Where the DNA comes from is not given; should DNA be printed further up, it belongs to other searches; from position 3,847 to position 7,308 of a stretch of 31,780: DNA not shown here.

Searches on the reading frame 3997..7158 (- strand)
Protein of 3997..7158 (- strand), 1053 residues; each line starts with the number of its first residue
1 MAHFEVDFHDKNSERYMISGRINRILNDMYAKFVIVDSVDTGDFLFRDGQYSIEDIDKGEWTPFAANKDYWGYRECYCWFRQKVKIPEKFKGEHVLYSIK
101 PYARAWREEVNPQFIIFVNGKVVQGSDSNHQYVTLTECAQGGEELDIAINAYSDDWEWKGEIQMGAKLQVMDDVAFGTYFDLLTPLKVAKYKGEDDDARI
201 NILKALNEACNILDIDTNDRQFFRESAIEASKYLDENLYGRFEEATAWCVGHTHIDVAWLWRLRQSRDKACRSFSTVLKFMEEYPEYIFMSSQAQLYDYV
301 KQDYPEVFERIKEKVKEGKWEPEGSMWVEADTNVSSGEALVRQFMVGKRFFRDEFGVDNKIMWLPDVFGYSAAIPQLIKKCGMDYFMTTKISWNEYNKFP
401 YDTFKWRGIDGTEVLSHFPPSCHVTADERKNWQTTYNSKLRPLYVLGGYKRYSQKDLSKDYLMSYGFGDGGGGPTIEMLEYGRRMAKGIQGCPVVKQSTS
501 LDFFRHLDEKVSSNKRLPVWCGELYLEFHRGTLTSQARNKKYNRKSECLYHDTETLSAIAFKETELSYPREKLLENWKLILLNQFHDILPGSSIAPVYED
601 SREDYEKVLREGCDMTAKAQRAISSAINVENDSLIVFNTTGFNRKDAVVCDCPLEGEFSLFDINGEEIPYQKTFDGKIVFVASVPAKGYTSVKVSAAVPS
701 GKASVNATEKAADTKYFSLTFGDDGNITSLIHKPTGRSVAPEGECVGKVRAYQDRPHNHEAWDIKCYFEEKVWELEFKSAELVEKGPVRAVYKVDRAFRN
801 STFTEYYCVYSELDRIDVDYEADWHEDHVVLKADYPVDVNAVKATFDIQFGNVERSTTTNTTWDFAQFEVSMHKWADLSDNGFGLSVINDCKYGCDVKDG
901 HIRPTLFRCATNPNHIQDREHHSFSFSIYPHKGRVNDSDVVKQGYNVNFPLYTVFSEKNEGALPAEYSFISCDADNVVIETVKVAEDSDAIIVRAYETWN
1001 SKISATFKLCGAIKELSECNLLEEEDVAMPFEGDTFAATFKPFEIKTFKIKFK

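Call 9: search_protein_families(library=pfam, proteins=[window:3997-7158:-], max_evalue=0.001)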
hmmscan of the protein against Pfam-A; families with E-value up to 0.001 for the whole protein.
window:3997-7158:- (1053 aa): 6 families
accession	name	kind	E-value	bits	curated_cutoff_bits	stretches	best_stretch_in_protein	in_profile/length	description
PF01074.27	Glyco_hydro_38N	-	2.1e-90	303.3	25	1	248-520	3-269/270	Glycosyl hydrolases family 38 N-terminal domain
PF07748.19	Glyco_hydro_38C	-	1.6e-52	179.2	25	1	714-914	3-204/206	Glycosyl hydrolases family 38 C-terminal domain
PF09261.16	Alpha-mann_mid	-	8.8e-28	96.7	31.1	1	527-623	1-96/96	Alpha mannosidase middle domain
PF17677.7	Glyco_hydro38C2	-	1.9e-18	66.8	22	1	976-1048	1-72/72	Glycosyl hydrolases family 38 C-terminal beta sandwich domain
PF03065.20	Glyco_hydro_57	-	6.7e-06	26.1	21.2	1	237-390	54-173/291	Glycosyl hydrolase family 57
PF11735.13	CAP59_mtransfer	-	0.00053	20.1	28.8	0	359-429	117-185/242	Cryptococcal mannosyltransferase 1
